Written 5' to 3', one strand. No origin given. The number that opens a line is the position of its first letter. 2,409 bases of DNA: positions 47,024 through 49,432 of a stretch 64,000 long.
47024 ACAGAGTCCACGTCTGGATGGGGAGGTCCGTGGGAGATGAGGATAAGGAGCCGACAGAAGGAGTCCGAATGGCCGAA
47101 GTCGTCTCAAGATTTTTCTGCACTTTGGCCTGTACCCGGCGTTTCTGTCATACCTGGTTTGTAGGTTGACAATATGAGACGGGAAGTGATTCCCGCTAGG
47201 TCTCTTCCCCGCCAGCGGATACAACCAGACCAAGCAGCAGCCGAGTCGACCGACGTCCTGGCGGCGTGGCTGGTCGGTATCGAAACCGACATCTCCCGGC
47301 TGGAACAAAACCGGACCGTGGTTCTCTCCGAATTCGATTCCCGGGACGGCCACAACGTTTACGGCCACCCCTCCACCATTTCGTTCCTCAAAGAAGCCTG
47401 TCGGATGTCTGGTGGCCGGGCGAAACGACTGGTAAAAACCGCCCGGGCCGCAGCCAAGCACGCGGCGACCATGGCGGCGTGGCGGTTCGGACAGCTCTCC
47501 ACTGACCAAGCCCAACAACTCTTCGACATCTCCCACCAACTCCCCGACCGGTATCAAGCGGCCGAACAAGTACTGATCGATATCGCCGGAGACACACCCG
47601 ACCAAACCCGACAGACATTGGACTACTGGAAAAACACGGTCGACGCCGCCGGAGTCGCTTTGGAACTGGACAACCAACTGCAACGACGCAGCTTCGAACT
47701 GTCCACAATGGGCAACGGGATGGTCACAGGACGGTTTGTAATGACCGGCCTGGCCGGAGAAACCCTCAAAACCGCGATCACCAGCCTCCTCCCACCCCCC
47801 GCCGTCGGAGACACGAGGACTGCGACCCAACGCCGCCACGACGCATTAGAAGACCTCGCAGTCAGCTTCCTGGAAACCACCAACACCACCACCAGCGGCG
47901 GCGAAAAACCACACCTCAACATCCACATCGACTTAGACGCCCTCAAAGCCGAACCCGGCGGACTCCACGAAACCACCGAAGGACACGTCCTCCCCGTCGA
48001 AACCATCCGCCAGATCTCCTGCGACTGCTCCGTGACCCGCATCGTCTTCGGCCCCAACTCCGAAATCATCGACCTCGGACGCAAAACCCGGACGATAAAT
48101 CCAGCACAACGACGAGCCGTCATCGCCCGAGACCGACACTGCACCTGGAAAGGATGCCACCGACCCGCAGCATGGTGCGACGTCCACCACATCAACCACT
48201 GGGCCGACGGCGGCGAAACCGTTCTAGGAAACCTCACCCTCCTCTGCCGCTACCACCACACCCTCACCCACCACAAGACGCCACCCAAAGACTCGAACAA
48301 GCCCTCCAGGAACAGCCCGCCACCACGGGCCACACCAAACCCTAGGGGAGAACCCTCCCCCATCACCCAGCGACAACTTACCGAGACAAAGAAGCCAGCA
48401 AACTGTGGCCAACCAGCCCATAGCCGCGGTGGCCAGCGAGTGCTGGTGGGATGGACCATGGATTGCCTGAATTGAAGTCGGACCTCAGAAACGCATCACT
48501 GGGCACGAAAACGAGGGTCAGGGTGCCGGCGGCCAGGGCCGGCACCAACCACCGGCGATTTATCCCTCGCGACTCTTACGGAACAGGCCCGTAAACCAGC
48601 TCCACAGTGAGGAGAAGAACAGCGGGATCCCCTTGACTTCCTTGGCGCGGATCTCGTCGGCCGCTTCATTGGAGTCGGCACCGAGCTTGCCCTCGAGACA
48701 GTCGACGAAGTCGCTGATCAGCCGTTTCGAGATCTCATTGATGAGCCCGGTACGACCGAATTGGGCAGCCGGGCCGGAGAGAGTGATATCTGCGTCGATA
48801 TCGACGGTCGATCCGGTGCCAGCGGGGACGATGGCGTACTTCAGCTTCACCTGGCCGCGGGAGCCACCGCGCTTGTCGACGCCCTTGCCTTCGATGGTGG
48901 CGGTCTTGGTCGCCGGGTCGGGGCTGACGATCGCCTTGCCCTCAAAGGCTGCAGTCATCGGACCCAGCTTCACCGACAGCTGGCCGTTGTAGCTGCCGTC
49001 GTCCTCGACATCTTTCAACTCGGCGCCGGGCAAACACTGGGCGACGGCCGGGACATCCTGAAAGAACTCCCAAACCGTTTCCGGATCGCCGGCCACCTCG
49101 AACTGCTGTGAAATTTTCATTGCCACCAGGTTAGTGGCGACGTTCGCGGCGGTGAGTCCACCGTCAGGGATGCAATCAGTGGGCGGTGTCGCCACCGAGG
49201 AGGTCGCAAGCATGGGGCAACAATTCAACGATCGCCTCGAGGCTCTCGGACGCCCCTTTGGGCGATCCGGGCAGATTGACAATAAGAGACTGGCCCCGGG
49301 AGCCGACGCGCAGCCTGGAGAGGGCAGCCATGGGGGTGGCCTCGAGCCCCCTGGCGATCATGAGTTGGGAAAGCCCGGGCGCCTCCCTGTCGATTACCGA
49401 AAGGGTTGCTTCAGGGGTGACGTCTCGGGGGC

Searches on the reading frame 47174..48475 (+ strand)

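Call 21: search_protein_families(library=pfam, proteins=[window:47174-48475:+], max_evalue=0.01)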
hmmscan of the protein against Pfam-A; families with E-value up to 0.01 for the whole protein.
window:47174-48475:+ (433 aa): 2 families
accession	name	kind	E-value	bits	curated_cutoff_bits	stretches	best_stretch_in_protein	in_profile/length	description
PF02720.22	DUF222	-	4.3e-31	108.8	24.4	1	42-320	13-306/306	Domain of unknown function (DUF222)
PF01844.29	HNH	-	4.3e-05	24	21.4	1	327-367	3-46/47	HNH endonuclease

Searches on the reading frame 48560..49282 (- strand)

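Call 21: search_protein_families(library=pfam, proteins=[window:48560-49282:-], max_evalue=0.01)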
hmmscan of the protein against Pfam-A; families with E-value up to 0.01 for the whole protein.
window:48560-49282:- (240 aa): 2 families
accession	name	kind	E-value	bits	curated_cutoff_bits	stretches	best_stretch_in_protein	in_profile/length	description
PF06240.19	COXG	-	1.5e-17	64.1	22.2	1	60-200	2-139/140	Carbon monoxide dehydrogenase subunit G (CoxG)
PF10604.15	Polyketide_cyc2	-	8.1e-07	29.9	27.4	1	56-196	3-137/142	Polyketide cyclase / dehydrase and lipid transport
